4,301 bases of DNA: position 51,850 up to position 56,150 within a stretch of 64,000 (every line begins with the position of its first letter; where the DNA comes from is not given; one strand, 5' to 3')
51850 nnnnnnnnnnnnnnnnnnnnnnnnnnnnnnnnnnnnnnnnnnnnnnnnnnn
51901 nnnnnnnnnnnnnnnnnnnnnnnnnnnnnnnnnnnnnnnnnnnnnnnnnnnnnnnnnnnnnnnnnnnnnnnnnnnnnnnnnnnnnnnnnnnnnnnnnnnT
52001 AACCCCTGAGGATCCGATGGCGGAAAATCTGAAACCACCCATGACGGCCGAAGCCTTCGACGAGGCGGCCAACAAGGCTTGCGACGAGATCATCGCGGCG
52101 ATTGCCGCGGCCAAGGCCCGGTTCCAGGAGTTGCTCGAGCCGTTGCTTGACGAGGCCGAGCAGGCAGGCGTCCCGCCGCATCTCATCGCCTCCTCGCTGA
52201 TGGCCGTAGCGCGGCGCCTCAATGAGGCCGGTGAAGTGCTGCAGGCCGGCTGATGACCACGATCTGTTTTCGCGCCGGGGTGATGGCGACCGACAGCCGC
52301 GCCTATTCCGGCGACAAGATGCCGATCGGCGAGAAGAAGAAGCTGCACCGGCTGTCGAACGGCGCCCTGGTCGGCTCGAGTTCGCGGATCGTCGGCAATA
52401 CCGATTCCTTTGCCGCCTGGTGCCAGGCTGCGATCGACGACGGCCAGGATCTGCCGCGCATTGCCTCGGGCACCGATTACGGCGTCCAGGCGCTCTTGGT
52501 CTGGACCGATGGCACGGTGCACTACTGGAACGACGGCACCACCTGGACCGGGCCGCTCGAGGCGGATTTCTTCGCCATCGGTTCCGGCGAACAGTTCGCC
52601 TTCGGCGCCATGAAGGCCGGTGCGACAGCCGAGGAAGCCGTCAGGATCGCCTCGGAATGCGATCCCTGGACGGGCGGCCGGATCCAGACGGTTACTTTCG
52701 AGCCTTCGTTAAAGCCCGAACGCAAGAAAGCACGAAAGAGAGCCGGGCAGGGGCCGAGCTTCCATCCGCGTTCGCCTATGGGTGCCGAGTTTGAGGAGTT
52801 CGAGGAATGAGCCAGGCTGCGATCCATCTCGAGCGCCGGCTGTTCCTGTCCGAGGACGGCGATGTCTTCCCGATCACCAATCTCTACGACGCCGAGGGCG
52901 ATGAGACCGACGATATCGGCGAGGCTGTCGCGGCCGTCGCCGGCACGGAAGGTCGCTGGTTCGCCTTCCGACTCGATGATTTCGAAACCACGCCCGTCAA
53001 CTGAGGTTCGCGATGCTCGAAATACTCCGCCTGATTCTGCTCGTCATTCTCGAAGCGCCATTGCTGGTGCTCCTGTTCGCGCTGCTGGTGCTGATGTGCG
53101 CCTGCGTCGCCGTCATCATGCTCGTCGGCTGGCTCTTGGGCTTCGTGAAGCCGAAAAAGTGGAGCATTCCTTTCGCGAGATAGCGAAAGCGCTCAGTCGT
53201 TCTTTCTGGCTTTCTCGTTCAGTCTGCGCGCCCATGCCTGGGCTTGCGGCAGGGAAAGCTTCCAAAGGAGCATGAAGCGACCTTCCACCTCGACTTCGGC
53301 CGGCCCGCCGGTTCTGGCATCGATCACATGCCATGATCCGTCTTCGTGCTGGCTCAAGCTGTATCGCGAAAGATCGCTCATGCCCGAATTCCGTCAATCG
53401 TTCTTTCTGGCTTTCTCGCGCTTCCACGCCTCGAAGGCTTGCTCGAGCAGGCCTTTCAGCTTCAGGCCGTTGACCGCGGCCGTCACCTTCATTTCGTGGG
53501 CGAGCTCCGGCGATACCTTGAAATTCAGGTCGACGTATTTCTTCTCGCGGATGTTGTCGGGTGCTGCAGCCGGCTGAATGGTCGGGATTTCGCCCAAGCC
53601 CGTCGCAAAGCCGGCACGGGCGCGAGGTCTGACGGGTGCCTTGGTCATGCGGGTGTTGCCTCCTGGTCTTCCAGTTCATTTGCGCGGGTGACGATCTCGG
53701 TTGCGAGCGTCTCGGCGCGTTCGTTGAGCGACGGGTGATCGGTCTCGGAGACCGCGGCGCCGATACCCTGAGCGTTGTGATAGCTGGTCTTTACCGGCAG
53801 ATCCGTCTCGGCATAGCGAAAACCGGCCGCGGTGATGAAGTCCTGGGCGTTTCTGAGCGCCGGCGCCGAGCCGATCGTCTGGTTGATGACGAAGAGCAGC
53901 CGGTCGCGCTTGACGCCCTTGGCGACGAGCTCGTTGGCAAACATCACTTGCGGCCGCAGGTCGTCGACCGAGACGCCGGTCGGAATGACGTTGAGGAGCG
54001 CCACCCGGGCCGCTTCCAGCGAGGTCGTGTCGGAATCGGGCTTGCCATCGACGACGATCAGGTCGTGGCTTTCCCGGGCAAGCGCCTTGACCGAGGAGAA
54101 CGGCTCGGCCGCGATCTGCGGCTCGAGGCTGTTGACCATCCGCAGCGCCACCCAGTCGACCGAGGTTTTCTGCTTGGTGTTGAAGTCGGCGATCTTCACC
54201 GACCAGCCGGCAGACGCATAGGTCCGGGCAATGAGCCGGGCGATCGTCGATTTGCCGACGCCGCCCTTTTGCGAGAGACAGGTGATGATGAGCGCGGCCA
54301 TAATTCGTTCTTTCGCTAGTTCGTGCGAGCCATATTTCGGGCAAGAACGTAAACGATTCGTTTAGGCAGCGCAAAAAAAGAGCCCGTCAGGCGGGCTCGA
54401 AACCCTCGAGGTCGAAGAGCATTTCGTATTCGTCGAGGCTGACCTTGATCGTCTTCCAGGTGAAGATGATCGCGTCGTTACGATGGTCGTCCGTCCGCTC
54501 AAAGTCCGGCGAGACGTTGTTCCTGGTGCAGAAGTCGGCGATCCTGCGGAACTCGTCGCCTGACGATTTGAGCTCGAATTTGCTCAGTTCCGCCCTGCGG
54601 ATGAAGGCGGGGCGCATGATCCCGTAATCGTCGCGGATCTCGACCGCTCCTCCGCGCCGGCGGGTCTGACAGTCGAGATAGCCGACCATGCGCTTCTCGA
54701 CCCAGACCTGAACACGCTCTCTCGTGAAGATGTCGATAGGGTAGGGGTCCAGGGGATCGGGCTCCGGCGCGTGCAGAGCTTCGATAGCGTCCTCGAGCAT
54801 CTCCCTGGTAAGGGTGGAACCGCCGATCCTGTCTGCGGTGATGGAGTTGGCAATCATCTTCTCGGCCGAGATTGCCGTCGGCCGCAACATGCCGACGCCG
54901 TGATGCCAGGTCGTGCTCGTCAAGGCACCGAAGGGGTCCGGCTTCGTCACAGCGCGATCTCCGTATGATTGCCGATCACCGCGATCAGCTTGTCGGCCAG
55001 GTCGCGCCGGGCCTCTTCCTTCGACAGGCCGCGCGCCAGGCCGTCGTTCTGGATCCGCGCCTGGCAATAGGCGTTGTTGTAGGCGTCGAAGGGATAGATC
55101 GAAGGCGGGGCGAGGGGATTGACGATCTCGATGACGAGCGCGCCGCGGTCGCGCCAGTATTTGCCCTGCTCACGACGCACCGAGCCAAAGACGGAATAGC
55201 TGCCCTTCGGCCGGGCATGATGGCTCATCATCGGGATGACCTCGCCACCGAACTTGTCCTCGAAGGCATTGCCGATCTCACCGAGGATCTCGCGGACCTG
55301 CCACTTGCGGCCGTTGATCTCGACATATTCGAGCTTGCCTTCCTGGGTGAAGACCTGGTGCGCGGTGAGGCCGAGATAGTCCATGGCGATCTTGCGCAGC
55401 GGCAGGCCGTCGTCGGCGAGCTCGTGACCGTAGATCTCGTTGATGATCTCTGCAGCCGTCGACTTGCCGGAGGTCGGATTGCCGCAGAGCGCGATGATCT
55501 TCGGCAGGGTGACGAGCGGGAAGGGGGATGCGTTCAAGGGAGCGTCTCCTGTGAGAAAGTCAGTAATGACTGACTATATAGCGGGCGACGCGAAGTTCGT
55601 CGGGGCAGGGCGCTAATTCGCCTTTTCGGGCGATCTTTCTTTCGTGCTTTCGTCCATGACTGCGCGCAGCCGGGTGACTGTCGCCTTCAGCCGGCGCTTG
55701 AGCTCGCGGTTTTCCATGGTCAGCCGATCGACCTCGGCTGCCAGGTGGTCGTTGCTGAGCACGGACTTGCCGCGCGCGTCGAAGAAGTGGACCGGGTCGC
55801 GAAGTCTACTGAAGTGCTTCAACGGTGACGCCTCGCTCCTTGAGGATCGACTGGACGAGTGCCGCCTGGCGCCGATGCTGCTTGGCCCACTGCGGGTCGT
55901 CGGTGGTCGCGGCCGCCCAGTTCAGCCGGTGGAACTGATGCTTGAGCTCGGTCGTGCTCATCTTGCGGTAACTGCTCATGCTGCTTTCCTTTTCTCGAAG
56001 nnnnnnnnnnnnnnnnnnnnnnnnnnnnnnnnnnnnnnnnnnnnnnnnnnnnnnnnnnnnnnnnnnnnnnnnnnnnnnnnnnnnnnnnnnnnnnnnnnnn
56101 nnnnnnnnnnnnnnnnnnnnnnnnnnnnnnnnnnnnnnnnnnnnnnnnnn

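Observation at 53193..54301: Type-Ib-like partition cassette (ParA plus small ParG-like protein) with a duplicated ParG C-terminal tail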

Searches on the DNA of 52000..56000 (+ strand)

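Call 5: search_dna_similar(query=window:52000-56000:+, collection=phages, mode=near, max_rows=20)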
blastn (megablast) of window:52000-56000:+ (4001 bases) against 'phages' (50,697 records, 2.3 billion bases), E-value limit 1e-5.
Records with a match: 8; places in all: 8; records where one place covers at least 80% of the query: 0.
Best place of each record, by identity: 80-90% 1; 60-80% 7.
By first word of the organism name: Rhizobium 8.
By host as written in the record: Rhizobium etli CFN42 2; Rhizobium phaseoli N1_15 1; Rhizobium phaseoli N2_6 1; Rhizobium phaseoli N1_10 1; - 1; Rhizobium etli Y2_11 1; Rhizobium etli Y2_17 1.
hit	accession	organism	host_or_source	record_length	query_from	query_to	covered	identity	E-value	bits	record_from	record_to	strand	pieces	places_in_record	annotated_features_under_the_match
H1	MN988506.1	Rhizobium phage RHph_N1_15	Rhizobium phaseoli N1_15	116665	2973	3496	13%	78.1%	6e-86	326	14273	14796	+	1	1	hypothetical protein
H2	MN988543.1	Rhizobium phage RHph_N2_6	Rhizobium phaseoli N2_6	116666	2973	3496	13%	78.1%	6e-86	326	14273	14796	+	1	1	hypothetical protein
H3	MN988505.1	Rhizobium phage RHph_N1_10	Rhizobium phaseoli N1_10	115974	2973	3484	13%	78.5%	1e-87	331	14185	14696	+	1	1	hypothetical protein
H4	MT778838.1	Rhizobium phage V1VFA-S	-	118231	3110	3472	9%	81.0%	8e-75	289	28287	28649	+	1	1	energy-coupling factor transporter ATPase domaincontaining protein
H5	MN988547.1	Rhizobium phage RHph_Y2_11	Rhizobium etli Y2_11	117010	1914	2291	9%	72.5%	4e-23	117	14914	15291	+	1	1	putative partition ParA-like protein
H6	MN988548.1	Rhizobium phage RHph_Y2_17_1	Rhizobium etli Y2_17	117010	1914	2291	9%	72.5%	4e-23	117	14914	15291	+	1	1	putative partition ParA-like protein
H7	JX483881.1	Rhizobium phage RHEph10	Rhizobium etli CFN42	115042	2087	2291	5%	79.0%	2e-30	141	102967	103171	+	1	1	putative partition ParA-like protein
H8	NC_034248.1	Rhizobium phage RHEph10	Rhizobium etli CFN42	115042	2087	2291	5%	79.0%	2e-30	141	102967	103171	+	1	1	ParA-like partition protein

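Call 92: search_rna_families(source=window, start=52000, end=56000, threshold=evalue, max_evalue=1)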
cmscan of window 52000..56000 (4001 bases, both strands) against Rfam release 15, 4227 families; matches with E-value up to 1: 1.
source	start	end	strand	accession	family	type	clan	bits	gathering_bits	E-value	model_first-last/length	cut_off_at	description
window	54313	54399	+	RF02236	asX2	Gene; sRNA;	-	21.6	70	0.52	1-87/87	no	Xanthomonas sRNA asX2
